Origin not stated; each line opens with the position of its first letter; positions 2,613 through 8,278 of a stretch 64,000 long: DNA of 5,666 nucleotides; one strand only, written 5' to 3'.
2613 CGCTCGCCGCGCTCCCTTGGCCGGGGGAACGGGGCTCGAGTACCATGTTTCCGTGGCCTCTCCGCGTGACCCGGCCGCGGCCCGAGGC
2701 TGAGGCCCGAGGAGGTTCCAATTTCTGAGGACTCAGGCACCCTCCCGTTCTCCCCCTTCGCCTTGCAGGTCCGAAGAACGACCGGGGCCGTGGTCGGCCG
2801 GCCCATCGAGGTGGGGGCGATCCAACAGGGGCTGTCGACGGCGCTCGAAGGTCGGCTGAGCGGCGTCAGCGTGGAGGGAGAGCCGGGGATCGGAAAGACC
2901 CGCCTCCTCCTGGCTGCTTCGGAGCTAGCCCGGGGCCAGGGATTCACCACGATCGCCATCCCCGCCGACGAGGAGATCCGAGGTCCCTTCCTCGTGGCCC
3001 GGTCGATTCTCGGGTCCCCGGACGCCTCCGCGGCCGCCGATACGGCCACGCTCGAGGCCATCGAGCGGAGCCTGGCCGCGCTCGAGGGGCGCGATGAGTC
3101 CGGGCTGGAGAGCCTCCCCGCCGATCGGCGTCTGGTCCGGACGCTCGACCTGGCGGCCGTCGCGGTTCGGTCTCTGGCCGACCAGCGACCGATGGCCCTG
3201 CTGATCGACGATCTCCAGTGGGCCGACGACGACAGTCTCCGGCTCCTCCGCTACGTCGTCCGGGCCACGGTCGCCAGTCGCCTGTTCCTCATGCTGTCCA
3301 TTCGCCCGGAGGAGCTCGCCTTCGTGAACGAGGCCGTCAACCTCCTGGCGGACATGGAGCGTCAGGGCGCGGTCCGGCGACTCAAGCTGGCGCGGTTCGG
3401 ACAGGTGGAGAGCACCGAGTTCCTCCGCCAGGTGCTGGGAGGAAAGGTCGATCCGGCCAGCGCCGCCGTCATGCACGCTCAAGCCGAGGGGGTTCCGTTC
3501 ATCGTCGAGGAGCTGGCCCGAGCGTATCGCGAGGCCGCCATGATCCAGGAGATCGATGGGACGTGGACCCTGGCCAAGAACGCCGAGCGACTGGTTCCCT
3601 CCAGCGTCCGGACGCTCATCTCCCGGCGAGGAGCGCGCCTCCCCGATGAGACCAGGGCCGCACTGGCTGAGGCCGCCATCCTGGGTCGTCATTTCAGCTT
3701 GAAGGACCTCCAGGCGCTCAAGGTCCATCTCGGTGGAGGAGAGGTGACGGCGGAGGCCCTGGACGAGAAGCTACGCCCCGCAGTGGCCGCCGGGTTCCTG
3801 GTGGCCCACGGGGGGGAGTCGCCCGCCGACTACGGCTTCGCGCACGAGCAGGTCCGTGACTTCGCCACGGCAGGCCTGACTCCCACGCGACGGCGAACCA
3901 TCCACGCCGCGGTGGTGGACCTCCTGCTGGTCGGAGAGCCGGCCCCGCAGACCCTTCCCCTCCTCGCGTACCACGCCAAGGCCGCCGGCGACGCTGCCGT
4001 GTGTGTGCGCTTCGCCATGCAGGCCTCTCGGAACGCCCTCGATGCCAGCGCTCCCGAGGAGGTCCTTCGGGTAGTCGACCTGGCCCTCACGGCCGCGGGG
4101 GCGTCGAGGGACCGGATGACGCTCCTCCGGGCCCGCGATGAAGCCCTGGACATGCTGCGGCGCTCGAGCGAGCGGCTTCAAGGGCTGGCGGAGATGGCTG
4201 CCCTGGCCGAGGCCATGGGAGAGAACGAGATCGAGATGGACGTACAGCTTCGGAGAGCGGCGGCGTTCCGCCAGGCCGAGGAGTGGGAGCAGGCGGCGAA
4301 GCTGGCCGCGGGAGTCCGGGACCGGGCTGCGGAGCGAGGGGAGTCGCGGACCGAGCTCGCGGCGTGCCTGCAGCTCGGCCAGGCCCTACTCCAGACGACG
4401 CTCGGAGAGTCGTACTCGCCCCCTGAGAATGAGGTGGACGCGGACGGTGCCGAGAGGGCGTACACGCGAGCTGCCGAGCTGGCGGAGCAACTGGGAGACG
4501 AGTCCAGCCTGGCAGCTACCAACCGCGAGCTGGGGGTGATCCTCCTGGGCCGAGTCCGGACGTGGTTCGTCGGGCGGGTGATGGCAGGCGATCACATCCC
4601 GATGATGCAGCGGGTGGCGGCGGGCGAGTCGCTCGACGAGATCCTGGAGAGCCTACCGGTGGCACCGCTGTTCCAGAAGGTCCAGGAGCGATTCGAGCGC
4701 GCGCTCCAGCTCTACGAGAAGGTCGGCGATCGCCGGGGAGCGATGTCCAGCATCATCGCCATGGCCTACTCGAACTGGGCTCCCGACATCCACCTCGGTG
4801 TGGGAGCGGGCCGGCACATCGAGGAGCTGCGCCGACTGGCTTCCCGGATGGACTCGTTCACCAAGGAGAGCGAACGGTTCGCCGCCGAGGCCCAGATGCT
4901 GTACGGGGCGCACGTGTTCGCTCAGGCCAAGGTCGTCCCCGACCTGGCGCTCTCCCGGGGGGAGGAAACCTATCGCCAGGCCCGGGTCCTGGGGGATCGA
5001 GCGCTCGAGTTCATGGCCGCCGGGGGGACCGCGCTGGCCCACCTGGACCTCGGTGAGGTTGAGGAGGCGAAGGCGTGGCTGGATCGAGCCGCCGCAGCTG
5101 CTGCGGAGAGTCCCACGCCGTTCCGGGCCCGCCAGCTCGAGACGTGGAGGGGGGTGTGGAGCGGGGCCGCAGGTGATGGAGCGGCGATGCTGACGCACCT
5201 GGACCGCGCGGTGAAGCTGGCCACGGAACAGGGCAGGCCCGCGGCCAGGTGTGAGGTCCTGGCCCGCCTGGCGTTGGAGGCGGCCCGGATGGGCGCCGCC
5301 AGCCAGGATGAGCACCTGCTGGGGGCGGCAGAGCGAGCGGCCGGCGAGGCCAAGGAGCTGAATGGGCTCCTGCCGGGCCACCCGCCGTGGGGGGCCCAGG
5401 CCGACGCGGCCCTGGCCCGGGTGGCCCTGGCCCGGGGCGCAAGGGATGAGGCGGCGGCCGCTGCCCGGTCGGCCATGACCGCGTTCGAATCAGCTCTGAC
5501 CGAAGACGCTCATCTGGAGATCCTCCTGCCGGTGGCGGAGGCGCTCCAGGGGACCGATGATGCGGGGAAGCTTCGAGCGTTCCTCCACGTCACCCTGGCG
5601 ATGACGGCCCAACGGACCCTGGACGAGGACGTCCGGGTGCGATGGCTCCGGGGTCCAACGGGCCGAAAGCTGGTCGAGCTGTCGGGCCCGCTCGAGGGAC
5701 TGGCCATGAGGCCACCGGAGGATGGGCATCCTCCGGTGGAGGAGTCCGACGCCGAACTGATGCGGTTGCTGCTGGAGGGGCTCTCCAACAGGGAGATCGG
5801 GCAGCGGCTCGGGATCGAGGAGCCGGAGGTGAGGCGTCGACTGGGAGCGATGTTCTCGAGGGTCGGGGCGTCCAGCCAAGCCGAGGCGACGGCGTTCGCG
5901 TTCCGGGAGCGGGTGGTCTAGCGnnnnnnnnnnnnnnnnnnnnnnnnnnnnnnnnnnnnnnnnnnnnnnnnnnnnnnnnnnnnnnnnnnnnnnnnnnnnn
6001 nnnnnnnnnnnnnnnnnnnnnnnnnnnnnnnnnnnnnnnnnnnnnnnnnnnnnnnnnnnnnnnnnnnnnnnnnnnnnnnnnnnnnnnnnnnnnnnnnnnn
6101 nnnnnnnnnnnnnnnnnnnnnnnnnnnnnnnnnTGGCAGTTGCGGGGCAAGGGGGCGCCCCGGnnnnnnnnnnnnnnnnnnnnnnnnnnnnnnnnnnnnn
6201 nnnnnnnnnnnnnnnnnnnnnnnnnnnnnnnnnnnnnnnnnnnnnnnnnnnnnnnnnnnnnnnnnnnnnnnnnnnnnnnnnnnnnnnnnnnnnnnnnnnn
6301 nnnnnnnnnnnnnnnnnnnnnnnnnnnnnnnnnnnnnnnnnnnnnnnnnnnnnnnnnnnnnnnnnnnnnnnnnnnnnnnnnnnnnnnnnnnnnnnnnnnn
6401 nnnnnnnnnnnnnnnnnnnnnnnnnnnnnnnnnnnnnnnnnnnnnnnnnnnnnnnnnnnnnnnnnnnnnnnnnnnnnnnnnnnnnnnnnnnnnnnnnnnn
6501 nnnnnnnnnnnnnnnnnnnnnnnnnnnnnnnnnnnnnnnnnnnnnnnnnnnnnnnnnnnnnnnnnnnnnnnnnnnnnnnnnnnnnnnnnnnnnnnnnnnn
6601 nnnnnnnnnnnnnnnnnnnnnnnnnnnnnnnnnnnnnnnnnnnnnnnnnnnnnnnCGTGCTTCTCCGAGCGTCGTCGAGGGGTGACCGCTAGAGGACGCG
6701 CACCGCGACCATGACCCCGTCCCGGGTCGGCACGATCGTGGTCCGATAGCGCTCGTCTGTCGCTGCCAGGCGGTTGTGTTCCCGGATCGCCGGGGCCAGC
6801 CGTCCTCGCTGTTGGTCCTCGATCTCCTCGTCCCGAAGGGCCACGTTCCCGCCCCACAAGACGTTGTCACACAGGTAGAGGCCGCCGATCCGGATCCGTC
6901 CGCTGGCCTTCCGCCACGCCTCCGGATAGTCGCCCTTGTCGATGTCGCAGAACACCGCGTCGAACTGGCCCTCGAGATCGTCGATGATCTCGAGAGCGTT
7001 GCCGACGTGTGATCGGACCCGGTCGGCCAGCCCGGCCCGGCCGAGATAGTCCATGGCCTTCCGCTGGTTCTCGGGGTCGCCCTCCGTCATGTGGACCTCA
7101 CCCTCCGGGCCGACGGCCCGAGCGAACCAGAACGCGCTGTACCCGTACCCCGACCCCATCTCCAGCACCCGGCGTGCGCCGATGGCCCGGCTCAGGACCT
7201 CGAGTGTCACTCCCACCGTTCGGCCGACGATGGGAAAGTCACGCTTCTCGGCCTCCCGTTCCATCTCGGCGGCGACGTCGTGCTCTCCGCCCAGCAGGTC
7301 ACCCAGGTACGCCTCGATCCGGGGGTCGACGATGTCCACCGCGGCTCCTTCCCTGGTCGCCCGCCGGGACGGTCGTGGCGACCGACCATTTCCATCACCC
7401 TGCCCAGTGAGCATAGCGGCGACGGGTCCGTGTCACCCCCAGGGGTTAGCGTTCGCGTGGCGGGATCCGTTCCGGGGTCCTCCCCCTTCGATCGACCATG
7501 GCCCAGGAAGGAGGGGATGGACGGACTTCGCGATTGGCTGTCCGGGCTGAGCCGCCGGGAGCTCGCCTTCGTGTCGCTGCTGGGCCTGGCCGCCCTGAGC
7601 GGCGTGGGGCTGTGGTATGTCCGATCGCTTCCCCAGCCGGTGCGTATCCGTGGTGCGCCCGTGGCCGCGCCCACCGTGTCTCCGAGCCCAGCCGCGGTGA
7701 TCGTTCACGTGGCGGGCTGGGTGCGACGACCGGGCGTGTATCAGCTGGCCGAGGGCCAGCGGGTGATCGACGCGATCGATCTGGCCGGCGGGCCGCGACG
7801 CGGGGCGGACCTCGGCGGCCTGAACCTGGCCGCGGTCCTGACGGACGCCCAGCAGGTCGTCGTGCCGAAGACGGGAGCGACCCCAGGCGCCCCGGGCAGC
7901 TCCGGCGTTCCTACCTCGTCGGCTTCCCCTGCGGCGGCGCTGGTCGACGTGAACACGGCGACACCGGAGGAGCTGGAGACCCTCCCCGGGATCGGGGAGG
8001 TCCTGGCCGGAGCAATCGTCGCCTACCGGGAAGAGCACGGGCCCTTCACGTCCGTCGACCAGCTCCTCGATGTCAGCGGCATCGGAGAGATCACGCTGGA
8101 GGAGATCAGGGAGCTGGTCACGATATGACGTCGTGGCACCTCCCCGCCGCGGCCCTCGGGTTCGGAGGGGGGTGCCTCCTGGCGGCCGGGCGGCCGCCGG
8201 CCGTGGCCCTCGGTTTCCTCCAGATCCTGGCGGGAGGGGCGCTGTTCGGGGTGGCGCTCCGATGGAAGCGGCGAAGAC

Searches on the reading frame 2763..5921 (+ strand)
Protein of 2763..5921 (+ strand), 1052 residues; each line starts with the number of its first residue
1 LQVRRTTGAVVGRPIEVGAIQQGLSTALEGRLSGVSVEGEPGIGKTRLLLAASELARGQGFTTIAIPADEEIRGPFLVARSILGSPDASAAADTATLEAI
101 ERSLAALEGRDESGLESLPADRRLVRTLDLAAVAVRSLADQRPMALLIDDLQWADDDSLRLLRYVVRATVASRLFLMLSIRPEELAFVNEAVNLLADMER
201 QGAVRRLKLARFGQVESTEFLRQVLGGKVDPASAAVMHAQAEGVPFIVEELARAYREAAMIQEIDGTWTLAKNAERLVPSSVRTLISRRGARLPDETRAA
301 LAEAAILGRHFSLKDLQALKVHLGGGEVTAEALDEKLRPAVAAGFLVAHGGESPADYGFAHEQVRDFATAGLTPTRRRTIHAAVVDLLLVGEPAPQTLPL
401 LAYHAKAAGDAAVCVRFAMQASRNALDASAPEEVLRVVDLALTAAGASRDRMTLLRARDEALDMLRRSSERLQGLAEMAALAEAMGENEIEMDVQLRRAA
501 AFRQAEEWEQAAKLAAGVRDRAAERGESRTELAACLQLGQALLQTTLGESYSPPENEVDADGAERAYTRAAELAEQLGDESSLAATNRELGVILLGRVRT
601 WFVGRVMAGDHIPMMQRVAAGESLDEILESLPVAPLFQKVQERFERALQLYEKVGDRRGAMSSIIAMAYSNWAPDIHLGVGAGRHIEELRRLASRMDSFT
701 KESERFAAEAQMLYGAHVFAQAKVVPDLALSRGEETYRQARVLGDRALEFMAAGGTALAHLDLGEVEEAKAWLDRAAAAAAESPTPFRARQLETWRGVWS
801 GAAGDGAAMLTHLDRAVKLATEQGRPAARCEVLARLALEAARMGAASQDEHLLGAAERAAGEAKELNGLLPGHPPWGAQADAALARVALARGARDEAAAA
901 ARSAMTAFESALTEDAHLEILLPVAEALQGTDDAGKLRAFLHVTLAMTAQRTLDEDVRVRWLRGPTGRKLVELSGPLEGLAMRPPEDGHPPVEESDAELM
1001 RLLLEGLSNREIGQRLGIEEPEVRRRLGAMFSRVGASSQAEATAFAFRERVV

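Call 17: search_protein_families(library=pfam, proteins=[window:2763-5921:+], max_evalue=0.01)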
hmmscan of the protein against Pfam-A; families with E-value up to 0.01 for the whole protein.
window:2763-5921:+ (1052 aa): 6 families
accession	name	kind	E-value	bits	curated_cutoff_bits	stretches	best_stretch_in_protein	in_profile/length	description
PF13191.12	AAA_16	-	6.8e-16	59.6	32.6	1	10-171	2-161/167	AAA ATPase domain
PF00196.25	GerE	-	3.2e-05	23.9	23.5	1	998-1046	9-57/57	Bacterial regulatory proteins, luxR family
PF13401.12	AAA_22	-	0.0015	19.3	27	1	37-180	10-122/130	AAA domain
PF24657.1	DUF7646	-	0.0018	18.7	27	1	1005-1044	29-68/85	Domain of unknown function (DUF7646)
PF08281.18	Sigma70_r4_2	-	0.0066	16.5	25.7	0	1003-1027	23-47/54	Sigma-70, region 4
PF13404.12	HTH_AsnC-type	-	0.007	16.6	27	0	1007-1029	18-40/42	AsnC-type helix-turn-helix domain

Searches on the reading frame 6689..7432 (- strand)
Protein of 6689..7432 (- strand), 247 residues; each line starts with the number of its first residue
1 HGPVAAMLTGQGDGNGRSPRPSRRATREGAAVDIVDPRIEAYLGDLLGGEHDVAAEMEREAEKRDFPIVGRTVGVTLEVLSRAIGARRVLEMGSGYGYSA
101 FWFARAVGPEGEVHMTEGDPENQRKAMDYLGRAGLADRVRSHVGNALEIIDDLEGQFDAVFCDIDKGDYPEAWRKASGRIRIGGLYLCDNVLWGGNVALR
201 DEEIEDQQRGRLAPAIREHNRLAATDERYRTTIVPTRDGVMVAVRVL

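Call 17: search_protein_families(library=pfam, proteins=[window:6689-7432:-], max_evalue=0.01)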
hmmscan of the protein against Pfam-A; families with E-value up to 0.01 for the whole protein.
window:6689-7432:- (247 aa): 8 families
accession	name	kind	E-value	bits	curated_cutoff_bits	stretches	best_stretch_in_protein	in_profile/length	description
PF01596.23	Methyltransf_3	-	2.3e-30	105.9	22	1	51-245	8-203/204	O-methyltransferase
PF13578.12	Methyltransf_24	-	8.1e-12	46.4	26.3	1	90-190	1-104/105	Methyltransferase domain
PF13649.12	Methyltransf_25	-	7.9e-08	33.3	27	1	89-177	1-90/97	Methyltransferase domain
PF01135.25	PCMT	-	0.00011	22.4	20.3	1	73-151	62-138/210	Protein-L-isoaspartate(D-aspartate) O-methyltransferase (PCMT)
PF08704.16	GCD14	-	0.00014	22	26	1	87-167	42-124/247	tRNA methyltransferase complex GCD14 subunit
PF13847.12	Methyltransf_31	-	0.00065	19.8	27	1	87-163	5-81/145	Methyltransferase domain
PF08242.18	Methyltransf_12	-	0.0069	17.5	30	0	90-162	1-71/98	Methyltransferase domain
PF08241.18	Methyltransf_11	-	0.0074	17.3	21.2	0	90-162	1-66/95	Methyltransferase domain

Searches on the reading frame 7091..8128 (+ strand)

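Call 17: search_protein_families(library=pfam, proteins=[window:7091-8128:+], max_evalue=0.01)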
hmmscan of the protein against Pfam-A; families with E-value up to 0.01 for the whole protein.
window:7091-8128:+ (345 aa): 9 families
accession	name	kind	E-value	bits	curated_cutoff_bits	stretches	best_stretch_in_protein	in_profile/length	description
PF12836.13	HHH_3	-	2.4e-22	79.2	27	1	284-343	5-64/65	Helix-hairpin-helix motif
PF00633.29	HHH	-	1.1e-13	50.6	24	2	285-312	3-30/30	Helix-hairpin-helix motif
PF10531.15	SLBB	-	7.6e-11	42.1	27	1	204-253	1-49/55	SLBB domain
PF14520.12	HHH_5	-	0.00012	22.9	27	0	289-310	31-52/57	Helix-hairpin-helix domain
PF14716.13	HHH_8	-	0.00046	21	30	0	290-316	45-71/73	Helix-hairpin-helix domain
PF12826.13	HHH_2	-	0.0015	19.1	27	0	287-313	29-55/64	Helix-hairpin-helix motif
PF03934.19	T2SSK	-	0.0023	18.7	24.2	1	285-334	1-50/63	Type II secretion system (T2SS), protein K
PF14579.12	HHH_6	-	0.0042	17.7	25.6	0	296-343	28-75/90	Helix-hairpin-helix motif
PF22461.2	SLBB_2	-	0.006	17.1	27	0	205-243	3-43/79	SLBB domain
